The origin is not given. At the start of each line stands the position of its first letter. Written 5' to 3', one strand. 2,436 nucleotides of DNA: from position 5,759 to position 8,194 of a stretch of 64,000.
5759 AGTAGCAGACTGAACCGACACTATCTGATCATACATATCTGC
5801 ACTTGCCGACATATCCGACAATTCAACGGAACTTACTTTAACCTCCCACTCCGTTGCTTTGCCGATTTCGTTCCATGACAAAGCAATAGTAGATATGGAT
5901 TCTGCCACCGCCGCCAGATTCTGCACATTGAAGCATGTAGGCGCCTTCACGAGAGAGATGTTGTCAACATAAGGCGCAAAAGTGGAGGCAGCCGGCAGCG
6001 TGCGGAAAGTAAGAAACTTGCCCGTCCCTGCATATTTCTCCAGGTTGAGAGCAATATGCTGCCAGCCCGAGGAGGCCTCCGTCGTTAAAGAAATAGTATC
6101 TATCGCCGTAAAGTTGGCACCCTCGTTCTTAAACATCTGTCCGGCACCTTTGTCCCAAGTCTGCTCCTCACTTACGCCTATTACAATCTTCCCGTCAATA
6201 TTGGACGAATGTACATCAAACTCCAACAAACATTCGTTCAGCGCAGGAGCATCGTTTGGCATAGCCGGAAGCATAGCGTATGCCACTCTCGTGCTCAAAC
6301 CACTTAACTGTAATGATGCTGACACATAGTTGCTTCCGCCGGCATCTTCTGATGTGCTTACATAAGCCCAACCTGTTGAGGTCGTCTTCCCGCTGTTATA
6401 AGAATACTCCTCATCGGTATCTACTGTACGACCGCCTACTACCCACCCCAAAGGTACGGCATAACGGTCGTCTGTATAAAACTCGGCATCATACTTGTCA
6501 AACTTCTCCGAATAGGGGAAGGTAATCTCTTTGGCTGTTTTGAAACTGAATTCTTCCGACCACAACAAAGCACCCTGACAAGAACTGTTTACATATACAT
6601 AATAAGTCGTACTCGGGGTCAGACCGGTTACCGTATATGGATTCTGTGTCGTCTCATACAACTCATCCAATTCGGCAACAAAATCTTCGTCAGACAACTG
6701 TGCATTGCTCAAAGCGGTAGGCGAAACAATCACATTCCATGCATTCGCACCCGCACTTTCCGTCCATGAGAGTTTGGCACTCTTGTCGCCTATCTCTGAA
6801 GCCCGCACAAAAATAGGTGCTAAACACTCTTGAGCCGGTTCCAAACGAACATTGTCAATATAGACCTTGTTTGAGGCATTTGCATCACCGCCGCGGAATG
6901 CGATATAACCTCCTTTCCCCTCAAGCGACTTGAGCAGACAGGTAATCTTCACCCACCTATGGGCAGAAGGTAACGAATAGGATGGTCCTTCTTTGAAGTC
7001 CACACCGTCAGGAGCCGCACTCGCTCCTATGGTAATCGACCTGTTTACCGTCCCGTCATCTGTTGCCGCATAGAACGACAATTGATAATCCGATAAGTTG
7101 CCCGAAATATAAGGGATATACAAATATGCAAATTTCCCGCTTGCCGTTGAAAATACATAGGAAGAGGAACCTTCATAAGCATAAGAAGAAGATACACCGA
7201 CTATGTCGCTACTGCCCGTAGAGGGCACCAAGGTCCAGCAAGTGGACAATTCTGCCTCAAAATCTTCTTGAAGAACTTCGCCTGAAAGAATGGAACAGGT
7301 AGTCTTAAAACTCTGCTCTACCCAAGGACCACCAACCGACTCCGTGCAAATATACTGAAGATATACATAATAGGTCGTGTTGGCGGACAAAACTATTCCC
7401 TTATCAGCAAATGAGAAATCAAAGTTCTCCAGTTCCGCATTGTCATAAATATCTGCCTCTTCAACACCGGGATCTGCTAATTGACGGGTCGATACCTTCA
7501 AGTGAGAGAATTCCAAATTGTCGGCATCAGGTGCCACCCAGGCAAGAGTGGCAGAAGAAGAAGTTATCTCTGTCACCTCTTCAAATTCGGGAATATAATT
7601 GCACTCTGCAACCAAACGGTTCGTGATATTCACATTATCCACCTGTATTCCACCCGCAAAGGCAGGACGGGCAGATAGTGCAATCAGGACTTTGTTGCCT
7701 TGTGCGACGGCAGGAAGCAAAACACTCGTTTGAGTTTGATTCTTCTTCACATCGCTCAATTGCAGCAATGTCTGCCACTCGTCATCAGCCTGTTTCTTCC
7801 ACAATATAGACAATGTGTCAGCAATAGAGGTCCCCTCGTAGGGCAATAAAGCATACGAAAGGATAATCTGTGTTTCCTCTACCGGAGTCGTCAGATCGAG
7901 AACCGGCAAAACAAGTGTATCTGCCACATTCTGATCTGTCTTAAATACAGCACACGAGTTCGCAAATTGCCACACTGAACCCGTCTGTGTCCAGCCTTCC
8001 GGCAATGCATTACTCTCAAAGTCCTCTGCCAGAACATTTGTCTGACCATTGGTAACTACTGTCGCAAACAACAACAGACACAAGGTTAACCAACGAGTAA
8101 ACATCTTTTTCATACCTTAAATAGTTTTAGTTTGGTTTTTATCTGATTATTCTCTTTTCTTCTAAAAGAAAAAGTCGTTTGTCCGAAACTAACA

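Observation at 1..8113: Unlisted open reading frame over 8.1 kb: a giant signal-peptide protein missing from the ORF track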

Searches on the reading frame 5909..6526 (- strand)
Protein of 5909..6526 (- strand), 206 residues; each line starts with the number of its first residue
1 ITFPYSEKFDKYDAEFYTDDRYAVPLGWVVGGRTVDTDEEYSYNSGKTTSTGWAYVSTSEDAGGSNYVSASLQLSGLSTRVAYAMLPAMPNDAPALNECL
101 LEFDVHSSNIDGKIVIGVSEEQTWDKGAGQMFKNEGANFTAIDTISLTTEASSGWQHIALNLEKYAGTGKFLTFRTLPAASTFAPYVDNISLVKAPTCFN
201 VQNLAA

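Call 45: search_protein_families(library=ncbifam, proteins=[window:5909-6526:-], max_evalue=1)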
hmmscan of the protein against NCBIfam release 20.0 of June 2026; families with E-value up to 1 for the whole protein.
window:5909-6526:- (206 aa): 1 family
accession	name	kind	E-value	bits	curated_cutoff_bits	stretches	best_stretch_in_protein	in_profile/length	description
NF038128.1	choice_anch_J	domain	0.0084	16.3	30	1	65-191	45-161/162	choice-of-anchor J domain-containing protein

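Call 46: search_protein_families(library=pfam, proteins=[window:5909-6526:-], max_evalue=1)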
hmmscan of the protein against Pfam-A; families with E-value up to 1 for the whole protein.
window:5909-6526:- (206 aa): 0 families

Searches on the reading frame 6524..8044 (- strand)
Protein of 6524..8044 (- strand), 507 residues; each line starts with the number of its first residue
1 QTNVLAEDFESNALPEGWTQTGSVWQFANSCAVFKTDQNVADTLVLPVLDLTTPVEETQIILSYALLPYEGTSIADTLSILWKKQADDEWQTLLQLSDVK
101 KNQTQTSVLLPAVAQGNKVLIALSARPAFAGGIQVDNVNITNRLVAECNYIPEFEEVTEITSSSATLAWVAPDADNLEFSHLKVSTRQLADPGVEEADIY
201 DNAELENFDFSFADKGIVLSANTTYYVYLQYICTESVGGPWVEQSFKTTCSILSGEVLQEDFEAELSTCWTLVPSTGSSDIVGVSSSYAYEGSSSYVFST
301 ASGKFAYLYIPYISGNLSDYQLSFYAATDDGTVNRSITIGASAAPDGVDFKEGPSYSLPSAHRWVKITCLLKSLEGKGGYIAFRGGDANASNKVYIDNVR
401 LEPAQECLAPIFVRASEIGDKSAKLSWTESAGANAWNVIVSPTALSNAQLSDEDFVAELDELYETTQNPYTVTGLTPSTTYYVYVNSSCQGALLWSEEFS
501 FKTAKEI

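Call 38: predict_structure(alignment_id=A2)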
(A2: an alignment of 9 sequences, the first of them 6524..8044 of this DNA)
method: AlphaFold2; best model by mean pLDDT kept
length: 507 residues; sequences in the alignment: 9
mean_pLDDT: 87.1   pTM: 0.58
mean pLDDT of the five models: 87.1, 86.4, 85.3, 84.7, 83.1
residues with pLDDT >= 90: 228; 70-90: 250; 50-70: 28; < 50: 1
segments of 3 or more residues with pLDDT < 50: none
pLDDT, mean of each block of 10 residues (from residue 1): 82 90 89 88 92 76 91 88 89 93 88 87 88 91 67 90 89 80 94 88 83 86 92 80 92 80 83 72 85 90 89 89 90 81 90 88 87 91 86 90 85 92 90 85 93 89 93 95 88 83 88
secondary structure, 60 per line:
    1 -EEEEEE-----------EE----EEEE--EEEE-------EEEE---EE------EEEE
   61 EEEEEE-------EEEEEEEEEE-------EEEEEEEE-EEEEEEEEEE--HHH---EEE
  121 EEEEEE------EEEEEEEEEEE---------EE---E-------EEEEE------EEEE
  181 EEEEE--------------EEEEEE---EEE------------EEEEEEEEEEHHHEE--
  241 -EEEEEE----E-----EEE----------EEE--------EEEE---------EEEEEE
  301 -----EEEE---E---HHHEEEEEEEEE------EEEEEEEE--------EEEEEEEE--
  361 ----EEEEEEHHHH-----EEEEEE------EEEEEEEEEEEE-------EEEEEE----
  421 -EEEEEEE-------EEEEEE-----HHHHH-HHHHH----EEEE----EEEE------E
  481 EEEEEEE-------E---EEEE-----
elements in order: E2-7 E25-28 E31-34 E42-45 E57-66 E74-83 E91-98 E100-109 E118-126 E133-143 E166-170 E177-185 E200-205 E209-211 E224-233 E242-247 E258-260 E271-273 E282-285 E295-300 E306-309 E320-328 E335-342 E351-358 E365-370 H371-374 E380-385 E392-403 E411-416 E422-428 E436-441 H447-451 H453-457 E462-465 E470-473 E480-487 E499-502

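Call 41: fold_search(model_id=the predicted structure, library=pdb)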
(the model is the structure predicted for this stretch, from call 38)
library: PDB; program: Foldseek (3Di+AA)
matches with E <= 10: 1721; with E <= 0.001: 330
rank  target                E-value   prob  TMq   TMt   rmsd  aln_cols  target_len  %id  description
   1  4m4r_A                2.3e-11  1.00  0.22  0.22  30.3       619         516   10  Epha4 ectodomain complex with ephrin a5 (released 2013-10-30)
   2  4bk4_A                2.7e-11  1.00  0.22  0.21  23.9       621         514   11  crystal structure of the human EphA4 ectodomain (released 2013-07-03)
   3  3t1w                  5.5e-11  1.00  0.18  0.23  20.7       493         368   12  Structure of the four-domain fragment Fn7B89 of oncofetal fibronectin (released 2012-03-21)
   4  4m4p_A                6.3e-11  1.00  0.23  0.23  23.9       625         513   10  Crystal structure of EPHA4 ectodomain (released 2013-10-30)
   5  4bk5_A                1.7e-10  1.00  0.22  0.22  25.8       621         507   11  crystal structure of the human EphA4 ectodomain in complex with human ephrin A5 (amine-methylated sample) (released 2013-07-03)
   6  2x10                  2.1e-10  1.00  0.22  0.23  28.1       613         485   11  Crystal structure of the complete EphA2 ectodomain (released 2010-03-16)
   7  4bkf_A                2.1e-10  1.00  0.22  0.22  24.4       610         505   10  crystal structure of the human EphA4 ectodomain in complex with human ephrinB3 (released 2013-07-03)
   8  10ft_A                2.7e-10  1.00  0.17  0.16  22.2       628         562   13  Cryo-EM structure of receptor tyrosine kinase ROS1 in complex with NELL2 (released 2026-02-25)
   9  7s7k_A                3.8e-10  1.00  0.22  0.22  23.5       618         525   11  Crystal structure of the EphB2 extracellular domain (released 2021-10-27)
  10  2v5y                  6.7e-10  1.00  0.20  0.18  28.9       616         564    8  Crystal structure of the receptor protein tyrosine phosphatase mu ectodomain (released 2007-09-11)
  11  1fnf                  8.5e-10  1.00  0.17  0.23  21.3       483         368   12  FRAGMENT OF HUMAN FIBRONECTIN ENCOMPASSING TYPE-III REPEATS 7 THROUGH 10 (released 1996-01-29)
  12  6xay_A                1.1e-09  1.00  0.18  0.31  14.1       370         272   12  Structure of a fragment of human fibronectin containing the 10th, 11th and 12th type III domains (released 2021-06-09)
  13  6mfa                  1.2e-09  1.00  0.16  0.21  33.0       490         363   11  Fragment of human fibronectin containing the 4th-7th type III domains (released 2019-09-18)
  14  2x11_A                1.5e-09  1.00  0.25  0.25  25.3       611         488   11  Crystal structure of the complete EphA2 ectodomain in complex with ephrin A5 receptor binding domain (released 2010-03-16)
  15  9oyz_B                1.6e-09  1.00  0.17  0.09  25.7       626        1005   11  Cryo-EM structure of chicken ROS1 in apo-state. Cryo-EM refinement is focused on the "head" region of chicken ROS1. (released 2026-02-25)
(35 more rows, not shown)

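Call 42: search_solved_structures(query=A2, max_evalue=1)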
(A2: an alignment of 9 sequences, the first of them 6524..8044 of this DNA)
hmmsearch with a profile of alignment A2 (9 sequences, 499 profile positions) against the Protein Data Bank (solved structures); distinct sequences matched with E-value up to 1: 66 (the best 60 are shown).
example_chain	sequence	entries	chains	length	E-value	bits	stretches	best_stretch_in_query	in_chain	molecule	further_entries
5e53_A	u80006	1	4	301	8.1e-05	24.7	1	79-225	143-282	Contactin-1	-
3t1w_A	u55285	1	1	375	0.00028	22.9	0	400-486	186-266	four-domain fibronectin fragment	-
8g4l_bm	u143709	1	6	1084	0.00039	22.4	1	146-233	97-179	Titin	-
2gee_A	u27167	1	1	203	0.0011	21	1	400-485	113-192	hypothetical protein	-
9ot8_A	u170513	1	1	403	0.0014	20.6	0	147-225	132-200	FN3con-9 - FN3con-41 fusion,Galectin-3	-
3lpw_A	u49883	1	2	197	0.0022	19.9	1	147-232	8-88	A77-A78 domain from Titin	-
4bq8_A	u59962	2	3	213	0.0023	19.9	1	404-490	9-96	NEOGENIN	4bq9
1fnf_A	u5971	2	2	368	0.0037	19.2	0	402-486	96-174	FIBRONECTIN | Isoform 1 of Fibronectin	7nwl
3p4l_A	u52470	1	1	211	0.0038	19.2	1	404-490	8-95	Neogenin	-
4bq6_A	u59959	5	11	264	0.0053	18.7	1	404-490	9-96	NEOGENIN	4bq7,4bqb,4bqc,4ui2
5n47_B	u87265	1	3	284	0.0063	18.4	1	400-486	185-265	Fibronectin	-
4gh7_B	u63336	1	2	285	0.0063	18.4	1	400-486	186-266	Fibronectin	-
6z3m_E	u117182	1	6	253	0.0065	18.4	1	404-490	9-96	Neogenin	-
8peq_A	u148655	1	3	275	0.007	18.3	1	400-485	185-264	Fibronectin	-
4u3h_A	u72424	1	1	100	0.0078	18.1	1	147-231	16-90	FN3con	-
3m1h_A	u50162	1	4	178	0.012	17.5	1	250-344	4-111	Lysine specific cysteine protease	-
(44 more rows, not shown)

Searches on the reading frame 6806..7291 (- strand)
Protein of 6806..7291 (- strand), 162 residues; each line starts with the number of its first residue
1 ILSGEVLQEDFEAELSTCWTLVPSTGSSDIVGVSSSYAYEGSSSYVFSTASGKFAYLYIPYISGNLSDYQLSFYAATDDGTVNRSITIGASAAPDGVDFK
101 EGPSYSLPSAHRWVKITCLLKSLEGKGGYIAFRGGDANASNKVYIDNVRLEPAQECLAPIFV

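Call 45: search_protein_families(library=ncbifam, proteins=[window:6806-7291:-], max_evalue=1)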
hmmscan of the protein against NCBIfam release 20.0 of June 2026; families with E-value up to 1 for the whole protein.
window:6806-7291:- (162 aa): 1 family
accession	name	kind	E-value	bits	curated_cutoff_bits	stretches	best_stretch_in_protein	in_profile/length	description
NF038128.1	choice_anch_J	domain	9.9e-10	38.8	30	1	6-149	1-161/162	choice-of-anchor J domain-containing protein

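Call 46: search_protein_families(library=pfam, proteins=[window:6806-7291:-], max_evalue=1)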
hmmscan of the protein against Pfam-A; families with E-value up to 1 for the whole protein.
window:6806-7291:- (162 aa): 1 family
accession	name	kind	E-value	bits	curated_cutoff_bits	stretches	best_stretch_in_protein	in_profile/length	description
PF09268.16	Clathrin-link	-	0.1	12.4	21.2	1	59-71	5-17/24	Clathrin, heavy-chain linker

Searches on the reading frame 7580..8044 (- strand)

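Call 45: search_protein_families(library=ncbifam, proteins=[window:7580-8044:-], max_evalue=1)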
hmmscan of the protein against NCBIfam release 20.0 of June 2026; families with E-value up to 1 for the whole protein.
window:7580-8044:- (155 aa): 1 family
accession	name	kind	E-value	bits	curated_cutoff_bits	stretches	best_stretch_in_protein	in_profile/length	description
NF011708.0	PRK15129.1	equivalog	0.029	13.4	343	1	77-147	91-159/321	L-Ala-D/L-Glu epimerase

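Call 46: search_protein_families(library=pfam, proteins=[window:7580-8044:-], max_evalue=1)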
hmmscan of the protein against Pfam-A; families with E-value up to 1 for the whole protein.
window:7580-8044:- (155 aa): 1 family
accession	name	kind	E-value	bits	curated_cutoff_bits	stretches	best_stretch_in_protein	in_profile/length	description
PF00629.30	MAM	-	0.069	13.4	26.4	1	71-142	83-154/158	MAM domain, meprin/A5/mu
